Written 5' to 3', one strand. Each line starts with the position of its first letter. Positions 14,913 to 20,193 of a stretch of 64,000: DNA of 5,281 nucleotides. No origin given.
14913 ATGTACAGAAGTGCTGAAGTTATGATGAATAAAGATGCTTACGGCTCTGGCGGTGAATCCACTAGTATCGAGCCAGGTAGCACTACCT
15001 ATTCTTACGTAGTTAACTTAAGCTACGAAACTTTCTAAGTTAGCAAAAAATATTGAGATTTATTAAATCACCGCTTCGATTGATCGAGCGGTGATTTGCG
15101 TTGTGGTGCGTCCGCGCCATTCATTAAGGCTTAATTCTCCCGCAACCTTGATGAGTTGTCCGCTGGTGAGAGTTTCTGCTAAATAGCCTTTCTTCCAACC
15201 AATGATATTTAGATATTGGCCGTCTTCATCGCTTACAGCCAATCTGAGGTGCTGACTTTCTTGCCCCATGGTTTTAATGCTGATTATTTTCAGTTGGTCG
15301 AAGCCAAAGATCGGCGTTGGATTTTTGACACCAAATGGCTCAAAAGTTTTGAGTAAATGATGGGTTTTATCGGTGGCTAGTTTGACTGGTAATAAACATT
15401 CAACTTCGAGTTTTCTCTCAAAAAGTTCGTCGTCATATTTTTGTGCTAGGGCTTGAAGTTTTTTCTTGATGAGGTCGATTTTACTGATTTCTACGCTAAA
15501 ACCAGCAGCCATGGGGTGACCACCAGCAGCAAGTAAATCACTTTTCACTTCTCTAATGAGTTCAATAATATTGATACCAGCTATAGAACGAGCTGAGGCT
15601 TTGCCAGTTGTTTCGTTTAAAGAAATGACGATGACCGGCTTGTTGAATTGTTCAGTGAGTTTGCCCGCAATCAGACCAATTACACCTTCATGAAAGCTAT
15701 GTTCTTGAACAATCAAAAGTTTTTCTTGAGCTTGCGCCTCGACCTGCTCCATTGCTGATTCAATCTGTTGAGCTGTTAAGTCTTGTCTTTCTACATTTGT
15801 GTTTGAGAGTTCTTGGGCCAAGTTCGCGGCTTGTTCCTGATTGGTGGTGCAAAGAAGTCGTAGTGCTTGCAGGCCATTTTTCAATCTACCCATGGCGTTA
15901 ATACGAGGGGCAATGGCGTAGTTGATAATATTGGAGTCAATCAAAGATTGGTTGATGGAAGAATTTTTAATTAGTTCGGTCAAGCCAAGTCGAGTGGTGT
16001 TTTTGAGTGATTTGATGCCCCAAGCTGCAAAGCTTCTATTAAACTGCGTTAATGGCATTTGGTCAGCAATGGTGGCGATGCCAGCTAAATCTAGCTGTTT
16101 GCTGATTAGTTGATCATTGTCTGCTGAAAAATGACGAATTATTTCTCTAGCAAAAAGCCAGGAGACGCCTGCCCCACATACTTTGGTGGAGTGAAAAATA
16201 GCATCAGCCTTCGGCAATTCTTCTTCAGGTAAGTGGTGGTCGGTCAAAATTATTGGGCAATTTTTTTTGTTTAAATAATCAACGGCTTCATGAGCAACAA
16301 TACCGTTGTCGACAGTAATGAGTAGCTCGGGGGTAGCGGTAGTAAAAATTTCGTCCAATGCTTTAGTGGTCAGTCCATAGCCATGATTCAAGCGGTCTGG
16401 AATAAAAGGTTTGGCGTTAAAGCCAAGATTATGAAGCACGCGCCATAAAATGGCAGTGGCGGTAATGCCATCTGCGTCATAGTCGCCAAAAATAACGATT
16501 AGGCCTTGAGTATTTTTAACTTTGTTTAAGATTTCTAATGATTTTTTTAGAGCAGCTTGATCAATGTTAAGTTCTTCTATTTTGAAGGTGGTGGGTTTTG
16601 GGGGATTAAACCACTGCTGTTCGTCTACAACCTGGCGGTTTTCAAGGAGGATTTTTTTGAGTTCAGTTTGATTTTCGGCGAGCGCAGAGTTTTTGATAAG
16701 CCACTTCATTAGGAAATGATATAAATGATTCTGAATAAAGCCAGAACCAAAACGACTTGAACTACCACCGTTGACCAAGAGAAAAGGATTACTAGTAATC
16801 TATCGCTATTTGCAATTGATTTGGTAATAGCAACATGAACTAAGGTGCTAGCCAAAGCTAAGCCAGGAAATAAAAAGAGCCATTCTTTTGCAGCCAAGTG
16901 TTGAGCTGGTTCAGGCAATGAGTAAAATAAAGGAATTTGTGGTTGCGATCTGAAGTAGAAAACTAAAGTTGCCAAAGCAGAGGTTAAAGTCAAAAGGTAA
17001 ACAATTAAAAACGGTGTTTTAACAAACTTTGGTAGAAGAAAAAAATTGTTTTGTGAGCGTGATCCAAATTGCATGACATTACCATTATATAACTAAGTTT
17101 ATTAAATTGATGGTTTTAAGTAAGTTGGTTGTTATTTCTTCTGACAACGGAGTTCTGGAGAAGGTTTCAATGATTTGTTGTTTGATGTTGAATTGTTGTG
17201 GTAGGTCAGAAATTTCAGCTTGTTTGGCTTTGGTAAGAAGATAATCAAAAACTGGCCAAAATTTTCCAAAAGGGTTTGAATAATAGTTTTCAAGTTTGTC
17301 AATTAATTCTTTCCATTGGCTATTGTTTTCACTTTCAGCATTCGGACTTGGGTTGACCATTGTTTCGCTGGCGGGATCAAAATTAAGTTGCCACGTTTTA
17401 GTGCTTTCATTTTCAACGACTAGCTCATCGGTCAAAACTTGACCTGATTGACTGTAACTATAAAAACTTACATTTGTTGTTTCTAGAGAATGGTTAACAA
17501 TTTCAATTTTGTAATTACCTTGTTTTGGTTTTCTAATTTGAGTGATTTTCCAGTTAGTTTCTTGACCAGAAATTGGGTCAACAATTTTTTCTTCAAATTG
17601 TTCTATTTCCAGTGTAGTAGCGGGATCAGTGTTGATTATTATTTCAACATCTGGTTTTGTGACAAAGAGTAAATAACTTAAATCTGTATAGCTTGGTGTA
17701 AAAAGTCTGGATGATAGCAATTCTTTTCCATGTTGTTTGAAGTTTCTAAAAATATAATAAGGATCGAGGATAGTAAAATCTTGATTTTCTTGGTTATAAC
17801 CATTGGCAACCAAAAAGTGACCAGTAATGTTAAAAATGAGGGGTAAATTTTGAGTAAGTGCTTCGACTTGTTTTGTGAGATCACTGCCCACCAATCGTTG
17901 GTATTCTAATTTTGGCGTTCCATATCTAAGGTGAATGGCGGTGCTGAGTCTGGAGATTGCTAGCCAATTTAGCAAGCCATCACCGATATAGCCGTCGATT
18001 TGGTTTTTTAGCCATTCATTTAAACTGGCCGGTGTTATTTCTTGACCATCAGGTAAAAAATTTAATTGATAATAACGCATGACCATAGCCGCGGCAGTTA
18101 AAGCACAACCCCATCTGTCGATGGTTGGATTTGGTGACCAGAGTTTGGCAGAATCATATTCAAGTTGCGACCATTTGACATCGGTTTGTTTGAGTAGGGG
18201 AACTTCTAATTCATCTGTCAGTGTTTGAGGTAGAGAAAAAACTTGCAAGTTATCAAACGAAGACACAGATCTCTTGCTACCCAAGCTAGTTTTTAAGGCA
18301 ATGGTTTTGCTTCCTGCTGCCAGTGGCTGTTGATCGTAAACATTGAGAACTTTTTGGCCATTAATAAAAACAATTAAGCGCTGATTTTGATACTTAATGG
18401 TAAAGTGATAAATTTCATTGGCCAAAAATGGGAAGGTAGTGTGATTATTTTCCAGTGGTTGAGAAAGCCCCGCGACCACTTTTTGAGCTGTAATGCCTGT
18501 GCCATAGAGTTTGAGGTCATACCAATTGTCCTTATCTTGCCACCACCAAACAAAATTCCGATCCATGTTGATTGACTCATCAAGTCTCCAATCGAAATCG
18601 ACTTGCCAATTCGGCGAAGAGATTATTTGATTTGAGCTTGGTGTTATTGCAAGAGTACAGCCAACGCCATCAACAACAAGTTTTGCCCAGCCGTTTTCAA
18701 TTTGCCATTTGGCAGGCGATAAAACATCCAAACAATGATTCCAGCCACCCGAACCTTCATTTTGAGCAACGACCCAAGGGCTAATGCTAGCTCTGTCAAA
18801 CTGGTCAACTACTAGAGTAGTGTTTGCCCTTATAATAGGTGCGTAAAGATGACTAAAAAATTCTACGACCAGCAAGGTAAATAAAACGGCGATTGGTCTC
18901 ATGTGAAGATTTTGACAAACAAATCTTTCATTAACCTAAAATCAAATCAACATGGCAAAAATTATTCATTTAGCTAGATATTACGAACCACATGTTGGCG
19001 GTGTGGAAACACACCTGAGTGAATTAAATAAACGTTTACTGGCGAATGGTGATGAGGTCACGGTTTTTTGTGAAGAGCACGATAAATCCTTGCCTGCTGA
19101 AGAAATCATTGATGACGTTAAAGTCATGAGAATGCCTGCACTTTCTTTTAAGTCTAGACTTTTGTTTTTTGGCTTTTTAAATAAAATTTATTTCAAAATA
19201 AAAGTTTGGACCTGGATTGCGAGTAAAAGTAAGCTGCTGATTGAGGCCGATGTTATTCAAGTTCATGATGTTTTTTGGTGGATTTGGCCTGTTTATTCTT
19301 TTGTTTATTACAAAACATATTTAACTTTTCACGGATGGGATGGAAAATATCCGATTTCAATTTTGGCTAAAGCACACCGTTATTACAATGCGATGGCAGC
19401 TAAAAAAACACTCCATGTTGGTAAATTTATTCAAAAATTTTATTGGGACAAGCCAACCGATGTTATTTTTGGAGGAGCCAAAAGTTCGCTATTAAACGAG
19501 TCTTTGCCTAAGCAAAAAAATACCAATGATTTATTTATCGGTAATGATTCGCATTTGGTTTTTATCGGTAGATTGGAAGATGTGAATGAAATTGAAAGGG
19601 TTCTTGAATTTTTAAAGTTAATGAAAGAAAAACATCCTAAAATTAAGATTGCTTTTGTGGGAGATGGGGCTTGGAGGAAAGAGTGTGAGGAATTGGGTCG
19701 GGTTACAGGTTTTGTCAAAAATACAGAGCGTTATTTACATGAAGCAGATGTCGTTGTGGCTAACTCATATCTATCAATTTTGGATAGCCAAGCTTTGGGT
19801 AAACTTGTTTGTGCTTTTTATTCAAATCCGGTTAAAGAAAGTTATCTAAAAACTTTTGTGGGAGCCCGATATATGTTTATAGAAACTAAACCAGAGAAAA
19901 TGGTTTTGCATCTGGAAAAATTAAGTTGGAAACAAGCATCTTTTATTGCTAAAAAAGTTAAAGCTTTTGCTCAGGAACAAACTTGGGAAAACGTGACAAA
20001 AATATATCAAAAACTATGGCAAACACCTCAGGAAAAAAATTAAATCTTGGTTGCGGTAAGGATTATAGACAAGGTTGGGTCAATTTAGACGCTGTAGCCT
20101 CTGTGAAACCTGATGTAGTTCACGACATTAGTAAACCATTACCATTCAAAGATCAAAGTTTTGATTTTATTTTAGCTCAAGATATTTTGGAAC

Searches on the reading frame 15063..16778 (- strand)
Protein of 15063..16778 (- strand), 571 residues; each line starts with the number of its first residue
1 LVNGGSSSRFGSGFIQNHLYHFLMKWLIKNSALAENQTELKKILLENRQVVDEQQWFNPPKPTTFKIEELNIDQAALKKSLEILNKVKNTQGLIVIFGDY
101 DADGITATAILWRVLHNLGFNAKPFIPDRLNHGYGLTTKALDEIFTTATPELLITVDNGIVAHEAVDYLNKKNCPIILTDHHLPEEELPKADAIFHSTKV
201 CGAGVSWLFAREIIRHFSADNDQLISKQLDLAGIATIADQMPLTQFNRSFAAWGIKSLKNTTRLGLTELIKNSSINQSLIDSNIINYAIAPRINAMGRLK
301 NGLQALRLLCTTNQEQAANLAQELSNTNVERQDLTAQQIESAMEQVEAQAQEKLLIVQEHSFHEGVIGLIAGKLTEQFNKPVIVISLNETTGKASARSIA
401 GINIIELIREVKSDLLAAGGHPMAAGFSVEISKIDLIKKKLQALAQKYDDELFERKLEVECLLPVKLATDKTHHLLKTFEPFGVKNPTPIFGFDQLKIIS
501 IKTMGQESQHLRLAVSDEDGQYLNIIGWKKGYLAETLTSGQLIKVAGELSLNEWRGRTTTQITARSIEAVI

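Call 56: search_protein_families(library=pfam, proteins=[window:15063-16778:-], max_evalue=0.0001)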
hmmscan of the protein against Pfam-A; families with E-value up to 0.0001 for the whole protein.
window:15063-16778:- (571 aa): 3 families
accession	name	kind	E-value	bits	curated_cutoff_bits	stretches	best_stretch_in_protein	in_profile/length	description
PF17768.7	RecJ_OB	-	2.4e-24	85.9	27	1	461-564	3-105/107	RecJ OB domain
PF01368.27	DHH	-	2.6e-20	73.4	28.1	1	94-231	2-120/125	DHH family, N-terminal domain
PF02272.25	DHHA1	-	5.4e-16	59.3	25.9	1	353-446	3-101/102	DHHA1 domain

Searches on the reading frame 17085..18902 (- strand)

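Call 56: search_protein_families(library=pfam, proteins=[window:17085-18902:-], max_evalue=0.0001)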
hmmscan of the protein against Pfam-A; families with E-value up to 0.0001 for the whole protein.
window:17085-18902:- (605 aa): 1 family
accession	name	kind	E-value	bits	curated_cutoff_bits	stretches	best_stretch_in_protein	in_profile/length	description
PF13529.12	Peptidase_C39_2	-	3.4e-11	44.3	24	1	232-382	1-143/143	Peptidase_C39 like family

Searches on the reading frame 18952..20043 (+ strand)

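Call 36: search_protein_families(library=pfam, proteins=[window:18952-20043:+], max_evalue=0.00001)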
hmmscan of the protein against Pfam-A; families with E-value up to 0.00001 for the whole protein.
window:18952-20043:+ (363 aa): 3 families
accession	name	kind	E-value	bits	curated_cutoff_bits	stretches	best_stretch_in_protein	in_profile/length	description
PF13439.12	Glyco_transf_4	-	2.1e-13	51.1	28.5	1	15-148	1-125/170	Glycosyltransferase Family 4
PF13692.12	Glyco_trans_1_4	-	1.1e-08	35.9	27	1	201-291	3-108/142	Glycosyl transferases group 1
PF00534.26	Glycos_transf_1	-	1.1e-07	32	26.4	1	197-324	13-155/172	Glycosyl transferases group 1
